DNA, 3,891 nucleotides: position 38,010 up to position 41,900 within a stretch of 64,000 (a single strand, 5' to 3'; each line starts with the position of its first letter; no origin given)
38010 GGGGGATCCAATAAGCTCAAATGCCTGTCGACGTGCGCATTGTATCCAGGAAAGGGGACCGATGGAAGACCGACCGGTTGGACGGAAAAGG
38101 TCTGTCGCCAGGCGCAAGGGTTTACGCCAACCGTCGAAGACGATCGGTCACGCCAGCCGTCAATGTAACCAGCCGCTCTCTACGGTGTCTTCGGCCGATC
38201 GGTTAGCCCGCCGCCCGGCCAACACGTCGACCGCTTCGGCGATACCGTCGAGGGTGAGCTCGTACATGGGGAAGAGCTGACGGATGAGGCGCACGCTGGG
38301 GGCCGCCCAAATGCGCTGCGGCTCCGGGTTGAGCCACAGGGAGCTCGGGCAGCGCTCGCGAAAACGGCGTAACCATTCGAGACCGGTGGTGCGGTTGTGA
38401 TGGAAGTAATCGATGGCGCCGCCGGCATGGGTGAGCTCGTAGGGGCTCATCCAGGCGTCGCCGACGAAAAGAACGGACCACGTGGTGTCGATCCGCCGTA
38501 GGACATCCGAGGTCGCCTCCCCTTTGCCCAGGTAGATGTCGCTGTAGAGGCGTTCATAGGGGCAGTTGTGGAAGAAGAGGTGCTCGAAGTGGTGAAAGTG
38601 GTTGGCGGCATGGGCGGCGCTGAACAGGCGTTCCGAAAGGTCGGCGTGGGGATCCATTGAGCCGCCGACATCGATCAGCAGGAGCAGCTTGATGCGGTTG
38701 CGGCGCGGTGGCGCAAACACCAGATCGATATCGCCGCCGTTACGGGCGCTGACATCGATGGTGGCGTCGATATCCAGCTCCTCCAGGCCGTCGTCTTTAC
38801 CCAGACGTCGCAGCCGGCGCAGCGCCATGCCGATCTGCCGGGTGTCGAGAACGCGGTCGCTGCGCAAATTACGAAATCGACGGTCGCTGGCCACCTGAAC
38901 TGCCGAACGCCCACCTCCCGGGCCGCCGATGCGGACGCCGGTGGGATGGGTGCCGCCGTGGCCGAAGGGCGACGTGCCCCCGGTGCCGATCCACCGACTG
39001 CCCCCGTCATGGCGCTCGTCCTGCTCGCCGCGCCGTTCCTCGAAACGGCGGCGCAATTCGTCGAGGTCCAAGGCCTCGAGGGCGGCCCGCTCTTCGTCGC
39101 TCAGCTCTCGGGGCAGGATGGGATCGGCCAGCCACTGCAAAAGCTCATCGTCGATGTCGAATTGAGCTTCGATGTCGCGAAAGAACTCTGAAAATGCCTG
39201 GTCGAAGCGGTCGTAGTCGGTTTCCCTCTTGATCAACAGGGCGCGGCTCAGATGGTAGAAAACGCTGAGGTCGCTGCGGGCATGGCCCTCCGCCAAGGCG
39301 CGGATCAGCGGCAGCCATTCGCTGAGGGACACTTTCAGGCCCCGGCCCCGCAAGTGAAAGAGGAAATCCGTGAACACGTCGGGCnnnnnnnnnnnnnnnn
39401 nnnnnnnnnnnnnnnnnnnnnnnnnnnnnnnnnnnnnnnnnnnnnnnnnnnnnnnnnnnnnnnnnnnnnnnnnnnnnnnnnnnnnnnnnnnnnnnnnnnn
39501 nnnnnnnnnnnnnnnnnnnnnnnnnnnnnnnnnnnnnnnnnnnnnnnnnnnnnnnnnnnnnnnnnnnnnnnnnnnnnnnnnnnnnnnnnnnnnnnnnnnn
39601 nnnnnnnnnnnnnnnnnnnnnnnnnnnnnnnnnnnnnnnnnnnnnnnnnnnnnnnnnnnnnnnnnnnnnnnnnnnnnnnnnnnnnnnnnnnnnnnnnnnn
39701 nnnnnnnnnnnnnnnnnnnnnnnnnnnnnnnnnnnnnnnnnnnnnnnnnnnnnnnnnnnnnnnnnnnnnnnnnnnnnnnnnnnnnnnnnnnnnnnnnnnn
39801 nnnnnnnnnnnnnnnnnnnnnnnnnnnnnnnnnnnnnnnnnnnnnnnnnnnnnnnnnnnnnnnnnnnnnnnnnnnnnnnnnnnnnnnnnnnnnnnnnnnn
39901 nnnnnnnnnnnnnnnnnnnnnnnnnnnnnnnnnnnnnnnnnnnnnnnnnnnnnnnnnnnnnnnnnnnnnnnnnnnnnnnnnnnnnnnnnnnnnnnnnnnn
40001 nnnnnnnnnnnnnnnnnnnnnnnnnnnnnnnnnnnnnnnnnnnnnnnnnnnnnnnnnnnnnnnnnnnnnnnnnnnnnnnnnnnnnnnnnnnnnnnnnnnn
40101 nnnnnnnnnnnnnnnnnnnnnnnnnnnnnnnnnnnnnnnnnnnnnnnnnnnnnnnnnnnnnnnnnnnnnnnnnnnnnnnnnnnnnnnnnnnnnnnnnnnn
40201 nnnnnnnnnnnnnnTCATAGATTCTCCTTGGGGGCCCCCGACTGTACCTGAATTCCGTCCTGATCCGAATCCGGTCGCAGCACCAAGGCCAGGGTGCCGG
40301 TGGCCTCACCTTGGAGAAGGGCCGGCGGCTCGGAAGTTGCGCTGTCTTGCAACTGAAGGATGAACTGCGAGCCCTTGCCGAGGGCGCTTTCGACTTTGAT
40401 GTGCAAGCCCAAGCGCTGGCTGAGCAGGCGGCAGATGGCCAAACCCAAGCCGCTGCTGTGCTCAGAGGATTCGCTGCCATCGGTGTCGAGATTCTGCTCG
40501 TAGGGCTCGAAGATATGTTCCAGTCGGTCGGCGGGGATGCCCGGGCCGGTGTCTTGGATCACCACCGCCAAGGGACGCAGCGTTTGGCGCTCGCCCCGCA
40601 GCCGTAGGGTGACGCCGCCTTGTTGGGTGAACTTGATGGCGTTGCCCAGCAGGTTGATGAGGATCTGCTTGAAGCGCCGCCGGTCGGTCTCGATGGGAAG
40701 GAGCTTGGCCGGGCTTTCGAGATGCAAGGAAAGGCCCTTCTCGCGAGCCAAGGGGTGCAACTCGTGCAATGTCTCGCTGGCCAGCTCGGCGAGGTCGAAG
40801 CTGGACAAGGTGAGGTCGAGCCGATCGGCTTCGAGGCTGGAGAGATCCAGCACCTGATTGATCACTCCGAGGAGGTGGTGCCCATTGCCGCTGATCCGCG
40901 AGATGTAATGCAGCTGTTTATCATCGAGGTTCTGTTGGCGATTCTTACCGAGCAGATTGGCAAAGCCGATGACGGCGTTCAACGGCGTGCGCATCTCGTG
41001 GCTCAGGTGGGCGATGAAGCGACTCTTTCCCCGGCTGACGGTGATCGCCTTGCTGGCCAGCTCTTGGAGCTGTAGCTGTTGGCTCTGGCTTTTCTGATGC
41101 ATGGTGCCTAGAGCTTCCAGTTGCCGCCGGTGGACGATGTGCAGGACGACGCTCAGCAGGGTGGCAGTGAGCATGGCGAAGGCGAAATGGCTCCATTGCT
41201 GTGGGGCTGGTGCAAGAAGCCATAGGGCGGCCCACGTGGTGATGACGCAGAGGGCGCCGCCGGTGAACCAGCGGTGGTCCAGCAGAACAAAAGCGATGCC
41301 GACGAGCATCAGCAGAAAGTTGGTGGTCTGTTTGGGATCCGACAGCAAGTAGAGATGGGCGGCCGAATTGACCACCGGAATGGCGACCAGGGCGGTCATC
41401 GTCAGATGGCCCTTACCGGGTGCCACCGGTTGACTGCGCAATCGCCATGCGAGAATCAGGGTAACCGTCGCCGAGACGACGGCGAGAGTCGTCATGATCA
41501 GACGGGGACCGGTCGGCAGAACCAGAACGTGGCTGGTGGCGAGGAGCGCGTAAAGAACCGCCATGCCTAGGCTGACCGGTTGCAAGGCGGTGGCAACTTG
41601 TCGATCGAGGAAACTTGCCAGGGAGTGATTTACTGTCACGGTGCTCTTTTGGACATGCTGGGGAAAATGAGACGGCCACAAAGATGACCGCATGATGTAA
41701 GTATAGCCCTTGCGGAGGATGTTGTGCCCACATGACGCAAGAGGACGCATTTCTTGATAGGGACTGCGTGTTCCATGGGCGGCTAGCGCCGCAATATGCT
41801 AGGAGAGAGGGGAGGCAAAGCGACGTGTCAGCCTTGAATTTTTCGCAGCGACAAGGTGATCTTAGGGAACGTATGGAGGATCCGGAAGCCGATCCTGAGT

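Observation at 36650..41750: Histidine kinase, MoxR AAA+, CoxE-type VWA and FGase-like protein in one co-directional block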

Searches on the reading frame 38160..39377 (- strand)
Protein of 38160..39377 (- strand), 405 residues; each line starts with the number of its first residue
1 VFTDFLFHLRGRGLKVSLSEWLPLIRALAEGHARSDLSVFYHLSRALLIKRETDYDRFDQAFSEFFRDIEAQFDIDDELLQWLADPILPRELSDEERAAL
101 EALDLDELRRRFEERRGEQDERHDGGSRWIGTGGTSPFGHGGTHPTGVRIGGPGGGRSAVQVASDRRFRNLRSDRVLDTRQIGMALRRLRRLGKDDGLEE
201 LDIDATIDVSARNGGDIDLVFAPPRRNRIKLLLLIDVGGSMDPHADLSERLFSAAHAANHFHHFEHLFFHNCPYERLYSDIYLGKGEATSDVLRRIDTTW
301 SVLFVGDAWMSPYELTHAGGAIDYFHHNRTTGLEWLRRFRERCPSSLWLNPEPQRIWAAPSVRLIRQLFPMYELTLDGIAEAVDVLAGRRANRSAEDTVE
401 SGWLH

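Call 3: search_protein_families(library=pfam, proteins=[window:38160-39377:-], max_evalue=0.01)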
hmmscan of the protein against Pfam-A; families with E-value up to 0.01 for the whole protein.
window:38160-39377:- (405 aa): 1 family
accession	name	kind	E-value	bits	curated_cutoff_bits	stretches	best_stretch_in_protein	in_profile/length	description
PF05762.20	VWA_CoxE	-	1.6e-10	41.2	26.4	1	180-270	6-97/222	VWA domain containing CoxE-like protein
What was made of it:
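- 38160..39377 (-): CoxE-type VWA partner protein of 405 aa. It has an N-terminal helical region, a Gly-rich segment, and a VWA domain with an invariant variant MIDAS motif, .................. Pfam VWA_CoxE 41.2 bits (call 3).
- Checked: VWA protein: 38160-39377, 405 aa. VWA_CoxE scores 41.2 bits against a 26.4-bit cut-off (call 3).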

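Call 5: search_protein_families(library=ncbifam, proteins=[window:38160-39377:-], max_evalue=0.01)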
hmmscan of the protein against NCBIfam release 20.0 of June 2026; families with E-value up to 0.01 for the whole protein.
window:38160-39377:- (405 aa): 2 families
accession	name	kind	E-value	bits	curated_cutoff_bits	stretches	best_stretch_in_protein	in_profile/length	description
NF041121.1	SAV_2336_NTERM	domain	1.1e-10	41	200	1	163-261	88-185/475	SAV_2336 N-terminal domain-related protein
NF047783.1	VWA_dom_MadC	equivalog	1.4e-05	24.2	600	0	190-258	285-354/498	MadC family VWA domain-containing protein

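Call 11: search_protein_families(library=padloc, proteins=[window:38160-39377:-], max_evalue=0.01)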
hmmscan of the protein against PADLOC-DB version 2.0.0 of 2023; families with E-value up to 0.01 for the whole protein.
window:38160-39377:- (405 aa): 0 families

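Call 38: find_homologous_proteins(query=window:38160-39377:-)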
Query window:38160-39377:- (405 aa): 8000 proteins with E <= 0.001 among 8000 candidates; the best 120 are listed.
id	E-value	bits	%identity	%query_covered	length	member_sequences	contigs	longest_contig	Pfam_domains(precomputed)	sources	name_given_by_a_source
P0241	2.5e-274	928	100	100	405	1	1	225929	PF05762.21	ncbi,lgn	-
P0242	1.8e-238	809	85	100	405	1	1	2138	PF05762.21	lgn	-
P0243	6.6e-237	804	84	100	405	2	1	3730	PF05762.21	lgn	-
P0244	1.1e-219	747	78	100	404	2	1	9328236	PF05762.21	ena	-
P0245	2.5e-217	740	78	100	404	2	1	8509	PF05762.21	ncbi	-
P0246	4.5e-217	739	79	99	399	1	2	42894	PF05762.21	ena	-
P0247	4.7e-216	736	76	100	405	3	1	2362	PF05762.21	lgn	-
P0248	1.4e-215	734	79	97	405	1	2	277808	PF05762.21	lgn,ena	-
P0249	3.6e-215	733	76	100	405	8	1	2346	PF05762.21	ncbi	-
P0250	3.0e-214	730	78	98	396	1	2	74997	PF05762.21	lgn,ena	-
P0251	1.7e-213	727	78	98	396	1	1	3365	PF05762.21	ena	-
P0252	2.0e-213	727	76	100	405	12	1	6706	PF05762.21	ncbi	-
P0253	2.1e-213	727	76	100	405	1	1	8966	PF05762.21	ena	-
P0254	6.4e-213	725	76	100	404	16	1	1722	PF05762.21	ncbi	-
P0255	4.2e-212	723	76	100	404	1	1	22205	PF05762.21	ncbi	-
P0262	1.6e-207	707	74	99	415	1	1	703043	PF05762.21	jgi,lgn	-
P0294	7.4e-198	676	73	97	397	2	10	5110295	PF05762.21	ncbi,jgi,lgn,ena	jgi:uncharacterized protein with von Willebrand factor type A (vWA) domain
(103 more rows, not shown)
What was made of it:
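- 38160..39377 (-): 8000 or more homologues, the best 120 of them at 69% identity or more (call 38).
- On MoxR-vWA ternary conflict systems: Its length is constant at 396-415 aa in the 120 best homologues (calls 3, 38).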

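Call 40: find_encoding_contigs(protein=P0294, flank=8000, max_places=3)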
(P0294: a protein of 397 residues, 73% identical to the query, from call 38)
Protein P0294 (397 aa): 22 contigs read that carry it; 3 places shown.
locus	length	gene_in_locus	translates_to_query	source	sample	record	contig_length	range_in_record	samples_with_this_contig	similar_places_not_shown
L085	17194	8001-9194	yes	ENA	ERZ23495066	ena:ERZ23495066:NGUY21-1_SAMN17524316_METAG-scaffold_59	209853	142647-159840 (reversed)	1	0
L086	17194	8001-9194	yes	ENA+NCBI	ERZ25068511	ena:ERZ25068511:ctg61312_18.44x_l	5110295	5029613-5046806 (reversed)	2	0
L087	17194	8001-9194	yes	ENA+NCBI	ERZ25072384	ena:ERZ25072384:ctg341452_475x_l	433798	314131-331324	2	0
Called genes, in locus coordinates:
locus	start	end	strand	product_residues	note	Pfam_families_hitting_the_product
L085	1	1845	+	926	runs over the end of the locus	PF01979:Amidohydro_1, PF07969:Amidohydro_3 (weak), PF01979:Amidohydro_1, PF07969:Amidohydro_3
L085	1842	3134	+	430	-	PF01979:Amidohydro_1, PF07969:Amidohydro_3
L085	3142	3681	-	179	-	PF03938:OmpH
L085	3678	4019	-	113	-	PF08850:DUF1820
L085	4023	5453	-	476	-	PF00575:S1, PF23459:S1_RRP5 (faint), PF00575:S1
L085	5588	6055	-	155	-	PF00011:HSP20, PF17886:ArsA_HSP20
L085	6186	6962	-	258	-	PF02146:SIR2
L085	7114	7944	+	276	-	PF00158:Sigma54_activat (faint), PF00004:AAA, PF07724:AAA_2 (weak), PF07728:AAA_5 (weak), PF13401:AAA_22 (weak)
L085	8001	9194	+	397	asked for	PF05762:VWA_CoxE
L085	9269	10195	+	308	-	PF11219:DUF3014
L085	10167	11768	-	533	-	PF00370:FGGY_N, PF02782:FGGY_C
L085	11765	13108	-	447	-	PF01261:AP_endonuc_2, PF27526:XylA2_C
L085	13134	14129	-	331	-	PF01261:AP_endonuc_2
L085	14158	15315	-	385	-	PF01408:GFO_IDH_MocA, PF22725:GFO_IDH_MocA_C3, PF02894:GFO_IDH_MocA_C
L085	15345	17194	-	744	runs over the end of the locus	PF01011:PQQ (faint), PF13360:PQQ_2, PF13570:Beta-prop_ACSF4, PF13360:PQQ_2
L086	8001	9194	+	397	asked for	PF05762:VWA_CoxE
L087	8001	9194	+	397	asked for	PF05762:VWA_CoxE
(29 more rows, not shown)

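Call 41: find_encoding_contigs(protein=P0262, flank=8000, max_places=2)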
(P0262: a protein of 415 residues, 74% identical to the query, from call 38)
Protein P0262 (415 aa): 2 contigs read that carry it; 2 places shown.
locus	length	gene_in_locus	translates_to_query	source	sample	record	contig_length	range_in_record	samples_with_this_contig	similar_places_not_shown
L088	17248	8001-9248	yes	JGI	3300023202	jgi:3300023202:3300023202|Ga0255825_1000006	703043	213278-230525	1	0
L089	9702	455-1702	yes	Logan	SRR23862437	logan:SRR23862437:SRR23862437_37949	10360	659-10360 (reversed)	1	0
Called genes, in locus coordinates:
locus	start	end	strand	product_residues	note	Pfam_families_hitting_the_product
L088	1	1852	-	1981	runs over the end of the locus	PF17963:Big_9, PF17803:Cadherin_4, PF17963:Big_9, PF17803:Cadherin_4, PF17892:Cadherin_5, PF17963:Big_9, PF17803:Cadherin_4, PF17963:Big_9, +8 more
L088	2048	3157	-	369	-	-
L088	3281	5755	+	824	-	PF23914:TPR_CcmH_CycH (weak), PF14559:TPR_19 (weak), PF13414:TPR_11, PF13428:TPR_14 (weak), PF13432:TPR_16, PF14559:TPR_19, PF13517:FG-GAP_3, PF07593:UnbV_ASPIC, +7 more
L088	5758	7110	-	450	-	-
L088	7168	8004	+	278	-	PF00158:Sigma54_activat (faint), PF13191:AAA_16 (faint), PF13401:AAA_22 (weak), PF00004:AAA, PF07724:AAA_2 (weak), PF07728:AAA_5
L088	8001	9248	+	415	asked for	PF05762:VWA_CoxE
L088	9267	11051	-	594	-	PF24316:Tli3 (faint), PF02012:BNR (faint), PF13088:BNR_2, PF21471:Reelin_subrepeat-B (faint)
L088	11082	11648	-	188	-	PF00160:Pro_isomerase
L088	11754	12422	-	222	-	PF02630:SCO1-SenC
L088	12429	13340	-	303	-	PF01040:UbiA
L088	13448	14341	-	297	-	-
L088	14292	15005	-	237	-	-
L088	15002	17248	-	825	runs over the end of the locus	-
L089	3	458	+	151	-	?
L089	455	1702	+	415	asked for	PF05762:VWA_CoxE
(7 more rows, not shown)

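Call 42: find_encoding_contigs(protein=P0248, flank=8000, max_places=2)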
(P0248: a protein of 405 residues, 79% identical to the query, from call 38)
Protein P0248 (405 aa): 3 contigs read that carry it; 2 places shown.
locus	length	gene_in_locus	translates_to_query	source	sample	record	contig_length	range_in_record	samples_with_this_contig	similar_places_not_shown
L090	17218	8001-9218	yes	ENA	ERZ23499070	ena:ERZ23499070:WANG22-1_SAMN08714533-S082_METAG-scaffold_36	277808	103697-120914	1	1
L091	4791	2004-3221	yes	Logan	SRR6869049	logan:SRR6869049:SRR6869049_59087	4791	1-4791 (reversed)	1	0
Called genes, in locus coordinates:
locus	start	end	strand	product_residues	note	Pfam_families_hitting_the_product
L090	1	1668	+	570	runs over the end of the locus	PF00072:Response_reg, PF02518:HATPase_c, PF00072:Response_reg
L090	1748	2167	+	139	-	PF00072:Response_reg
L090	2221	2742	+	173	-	PF00072:Response_reg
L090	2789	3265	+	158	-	PF00072:Response_reg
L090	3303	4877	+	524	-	PF00072:Response_reg, PF00512:HisKA (faint), PF00989:PAS, PF13188:PAS_8 (weak), PF08448:PAS_4, PF13426:PAS_9 (weak), PF08447:PAS_3, PF02518:HATPase_c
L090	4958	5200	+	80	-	PF02604:PhdYeFM_antitox (weak)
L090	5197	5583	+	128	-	PF01850:PIN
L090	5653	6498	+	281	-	PF00004:AAA, PF07724:AAA_2, PF07728:AAA_5, PF13401:AAA_22 (weak)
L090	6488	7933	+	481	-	PF00884:Sulfatase, PF01663:Phosphodiest (faint), PF16347:SGSH_C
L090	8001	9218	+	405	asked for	PF05762:VWA_CoxE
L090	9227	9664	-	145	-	PF01850:PIN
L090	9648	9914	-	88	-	-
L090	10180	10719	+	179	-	-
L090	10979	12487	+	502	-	PF13742:tRNA_anti_2, PF02601:Exonuc_VII_L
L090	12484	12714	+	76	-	PF02609:Exonuc_VII_S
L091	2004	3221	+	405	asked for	PF05762:VWA_CoxE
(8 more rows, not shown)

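Call 44: find_related_loci(query=window:38160-39377:-, collection=metagenome_contigs, flank=10000)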
Query window:38160-39377:- (405 aa) in metagenome_contigs; peptide patterns used: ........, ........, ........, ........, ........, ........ (x = any residue, [..] = any of these).
170 stretches matched a pattern; 31 encode a relative of the query (tblastn E <= 1e-3); 31 distinct loci.
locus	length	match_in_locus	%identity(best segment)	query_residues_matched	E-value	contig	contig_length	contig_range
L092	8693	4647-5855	76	1-405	0e+0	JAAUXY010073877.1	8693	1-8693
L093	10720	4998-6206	75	1-405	0e+0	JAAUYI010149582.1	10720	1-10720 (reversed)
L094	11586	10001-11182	72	1-394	0e+0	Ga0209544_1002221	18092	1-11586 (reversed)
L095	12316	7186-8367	72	1-394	0e+0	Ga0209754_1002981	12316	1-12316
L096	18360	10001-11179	73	1-394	0e+0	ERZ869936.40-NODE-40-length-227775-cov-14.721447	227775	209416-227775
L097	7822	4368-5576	74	1-405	0e+0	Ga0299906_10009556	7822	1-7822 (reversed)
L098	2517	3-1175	75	15-405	0e+0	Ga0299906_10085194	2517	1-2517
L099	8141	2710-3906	65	1-399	0e+0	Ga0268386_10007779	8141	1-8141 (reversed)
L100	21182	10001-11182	72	1-394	0e+0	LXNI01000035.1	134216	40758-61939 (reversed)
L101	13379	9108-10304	68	1-399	0e+0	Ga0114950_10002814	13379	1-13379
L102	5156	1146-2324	66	1-392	0e+0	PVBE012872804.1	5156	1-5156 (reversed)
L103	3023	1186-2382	67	1-399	0e+0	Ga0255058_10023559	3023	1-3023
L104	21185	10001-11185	67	1-396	2e-174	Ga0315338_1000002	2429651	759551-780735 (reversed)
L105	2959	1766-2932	65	1-388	1e-178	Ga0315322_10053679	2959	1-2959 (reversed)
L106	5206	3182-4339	65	1-386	3e-166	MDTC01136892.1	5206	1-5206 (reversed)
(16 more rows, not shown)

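Call 66: search_dna_similar(query=window:38160-39377:-, collection=plasmids, mode=protein, max_rows=40, rows=spread)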
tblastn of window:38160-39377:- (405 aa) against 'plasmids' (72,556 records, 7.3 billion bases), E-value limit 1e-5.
Records with a match: 16; places in all: 16; records where one place covers at least 80% of the query: 14.
Best place of each record, by identity: <60% 16.
By first word of the organism name: Paracoccus 5; Acinetobacter 4; Ralstonia 3; Aeromonas 1; Pseudorhodobacter 1; Nostoc 1; Anabaena 1.
By predicted mobility (MOB-suite, as given by PLSDB): non-mobilizable 9; conjugative 4; mobilizable 3.
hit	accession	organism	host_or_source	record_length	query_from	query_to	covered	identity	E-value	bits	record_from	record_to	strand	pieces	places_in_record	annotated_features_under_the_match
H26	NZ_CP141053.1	Paracoccus denitrificans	-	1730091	1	389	96%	42.7%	3e-45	174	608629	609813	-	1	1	none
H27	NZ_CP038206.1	Paracoccus pantotrophus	single cell,soil associated with ...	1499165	1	387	96%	42.4%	1e-45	176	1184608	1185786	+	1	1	none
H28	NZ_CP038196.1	Paracoccus versutus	single cell,soil adjacent to the roots ...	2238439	1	387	96%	42.1%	3e-46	177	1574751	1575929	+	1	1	none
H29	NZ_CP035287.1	Paracoccus versutus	whole organism,soil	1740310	1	387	96%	42.1%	3e-46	177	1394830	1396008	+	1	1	none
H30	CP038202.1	Paracoccus ferrooxidans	single cell,bioreactor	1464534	1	387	96%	42.1%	6e-46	176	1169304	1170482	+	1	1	VWA domain-containing protein | hypothetical protein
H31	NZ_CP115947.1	Ralstonia solanacearum MolK2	Musa sp.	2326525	1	387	96%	42.1%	8e-52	193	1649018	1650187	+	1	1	record has no annotation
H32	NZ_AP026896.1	Aeromonas caviae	Microbe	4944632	1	404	100%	40.2%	2e-42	166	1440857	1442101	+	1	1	none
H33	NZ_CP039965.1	Pseudorhodobacter turbinis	single bacterial isolate,Turban shell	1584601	1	387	96%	41.6%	2e-51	192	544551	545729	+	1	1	record has no annotation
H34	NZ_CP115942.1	Ralstonia syzygii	Musa sp.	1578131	1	387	96%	41.6%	1e-49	187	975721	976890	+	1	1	none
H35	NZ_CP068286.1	Ralstonia syzygii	Musa balbisiana cultivar Kepok,banana ...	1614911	1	387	96%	41.6%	1e-49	187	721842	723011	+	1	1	record has no annotation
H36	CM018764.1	Acinetobacter baumannii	Homo sapiens,cerebrospinal fluid of ...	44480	1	387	96%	41.5%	5e-49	185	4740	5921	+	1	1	VWA domain-containing protein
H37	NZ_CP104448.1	Acinetobacter baumannii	Homo sapiens,sputum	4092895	1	387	96%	41.5%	5e-49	185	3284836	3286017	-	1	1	none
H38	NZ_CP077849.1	Acinetobacter baumannii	Homo sapiens,Rectal swab_P28_BU14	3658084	1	387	96%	41.3%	1e-48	184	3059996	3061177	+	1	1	none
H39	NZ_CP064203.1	Acinetobacter baumannii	Homo sapiens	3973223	1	387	96%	41.3%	1e-48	184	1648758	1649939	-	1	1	none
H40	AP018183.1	Nostoc carneum NIES-2107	-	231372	200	395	48%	31.6%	6e-17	91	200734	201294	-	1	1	hypothetical protein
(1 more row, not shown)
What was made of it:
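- On MoxR-vWA ternary conflict systems: Identity is 69-85% across the 120 best clusters, and 42% to Proteobacteria (calls 38, 66).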

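Call 83: search_protein_families(library=pfam, proteins=[L088:5758-7110:-], max_evalue=1)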
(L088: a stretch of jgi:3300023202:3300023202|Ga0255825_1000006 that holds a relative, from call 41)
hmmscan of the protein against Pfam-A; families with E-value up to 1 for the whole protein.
L088:5758-7110:- (450 aa): 3 families
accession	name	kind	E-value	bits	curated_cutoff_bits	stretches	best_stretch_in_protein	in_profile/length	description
PF08239.17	SH3_3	-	0.0011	19.5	27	1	99-144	2-49/54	Bacterial SH3 domain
PF13485.12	Peptidase_MA_2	-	0.027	14.7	32.4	1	283-311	68-99/201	Peptidase MA superfamily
PF10263.15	SprT-like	-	0.17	12.2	25.6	1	276-294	56-74/108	SprT-like family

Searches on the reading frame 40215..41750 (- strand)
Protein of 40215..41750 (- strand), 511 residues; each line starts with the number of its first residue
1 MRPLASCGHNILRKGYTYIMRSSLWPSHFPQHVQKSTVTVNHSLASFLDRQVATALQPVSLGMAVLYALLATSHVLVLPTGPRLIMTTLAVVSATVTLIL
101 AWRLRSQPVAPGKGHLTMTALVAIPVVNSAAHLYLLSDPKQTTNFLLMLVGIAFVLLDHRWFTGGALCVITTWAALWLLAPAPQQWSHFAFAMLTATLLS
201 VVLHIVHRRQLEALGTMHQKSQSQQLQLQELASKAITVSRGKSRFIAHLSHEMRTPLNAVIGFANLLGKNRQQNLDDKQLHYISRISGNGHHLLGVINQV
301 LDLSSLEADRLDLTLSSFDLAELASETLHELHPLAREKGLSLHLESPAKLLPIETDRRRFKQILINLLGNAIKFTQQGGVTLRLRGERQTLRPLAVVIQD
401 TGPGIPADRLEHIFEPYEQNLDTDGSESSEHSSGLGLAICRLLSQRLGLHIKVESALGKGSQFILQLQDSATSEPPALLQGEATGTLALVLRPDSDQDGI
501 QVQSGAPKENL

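Call 3: search_protein_families(library=pfam, proteins=[window:40215-41750:-], max_evalue=0.01)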
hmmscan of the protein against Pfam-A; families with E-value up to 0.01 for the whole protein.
window:40215-41750:- (511 aa): 2 families
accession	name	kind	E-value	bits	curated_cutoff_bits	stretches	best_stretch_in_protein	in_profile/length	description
PF02518.31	HATPase_c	-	2.6e-24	86.2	26.4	1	356-468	2-108/111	Histidine kinase-, DNA gyrase B-, and HSP90-like ATPase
PF00512.31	HisKA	-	3.6e-17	62.6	26.9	1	242-308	2-65/66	His Kinase A (phospho-acceptor) domain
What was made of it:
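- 40215..41750 (-): Orphan membrane histidine kinase. It has 5-6 predicted TM helices followed by HisKA and HATPase_c, and no receiver domain. The true start may be about 37 codons downstream, near 41639. Pfam HisKA 62.6 bits and HATPase_c 86.2 bits (call 3).
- Checked: Kinase: 40215-41750, 511 aa. HisKA scores 62.6 bits and HATPase_c 86.2 bits, both above the Pfam cut-offs (call 3).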

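Call 5: search_protein_families(library=ncbifam, proteins=[window:40215-41750:-], max_evalue=0.01)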
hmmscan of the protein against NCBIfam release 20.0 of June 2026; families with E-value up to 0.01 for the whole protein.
window:40215-41750:- (511 aa): 77 families (the best 25 are shown)
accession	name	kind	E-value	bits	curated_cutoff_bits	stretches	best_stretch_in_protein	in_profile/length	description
TIGR02956.1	TMAO_torS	equivalog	5.8e-59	200.1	676.5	1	230-468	452-681/967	TMAO reductase system sensor histidine kinase/response regulator TorS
NF038297.2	hybrid_HK_HrmK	equivalog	5e-52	177.4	725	1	197-468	188-456/607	hybrid histidine kinase/response regulator HrmK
NF008318.0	PRK11107.1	equivalog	6.6e-52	176.7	890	1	224-470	275-519/920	two-component sensor histidine kinase BarA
NF041947.1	LuxQ_Vibrio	equivalog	1.7e-51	175.1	1200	1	233-469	463-696/843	quorum-sensing autoinducer 2 sensor kinase/phosphatase LuxQ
NF011874.0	PRK15347.1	equivalog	1.9e-51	175.2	852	1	217-489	373-633/921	two component system sensor kinase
NF008302.0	PRK11091.1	equivalog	5.2e-50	170.4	838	1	237-472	278-508/779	aerobic respiration two-component sensor histidine kinase ArcB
NF046044.1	PnpS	equivalog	1.2e-45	156.2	400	1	233-467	161-389/390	two-component system histidine kinase PnpS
NF050805.1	CellDivHKDivJCaul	equivalog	2.9e-44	151.2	1000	1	198-462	254-513/531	cell cycle sensor histidine kinase DivJ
NF045901.1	HisKinLetSLeg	equivalog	1.3e-40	139.2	1650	1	233-467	284-516/906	two-component system sensor histidine kinase LetS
NF041832.1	near_NosP_CTERM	subfamily_domain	2.4e-39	135.5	400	1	241-471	6-227/370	NahK/ErcS family hybrid sensor histidine kinase/response regulator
NF008099.0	PRK10841.1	equivalog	5e-39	133.8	920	1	227-467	455-688/949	two-component system sensor histidine kinase RcsC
TIGR02966.1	phoR_proteo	equivalog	7.8e-39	133.6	334.2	1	217-466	89-332/333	phosphate regulon sensor histidine kinase PhoR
NF047874.1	MASE3_PAS_HK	subfamily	1.6e-37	129.6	560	1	200-471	370-627/655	MASE3 domain-containing sensor histidine kinase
NF008543.0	PRK11466.1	equivalog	2.7e-37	128.1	982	1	207-472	408-665/914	TMAO reductase system sensor histidine kinase/response regulator TorS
NF047465.1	hybrid_HK_LvrA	exception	1.7e-33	115.7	1200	1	224-467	184-420/819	hybrid histidine kinase/response regulator LvrA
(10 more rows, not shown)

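Call 11: search_protein_families(library=padloc, proteins=[window:40215-41750:-], max_evalue=0.01)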
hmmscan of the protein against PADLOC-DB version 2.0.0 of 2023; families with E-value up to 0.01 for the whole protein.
window:40215-41750:- (511 aa): 0 families
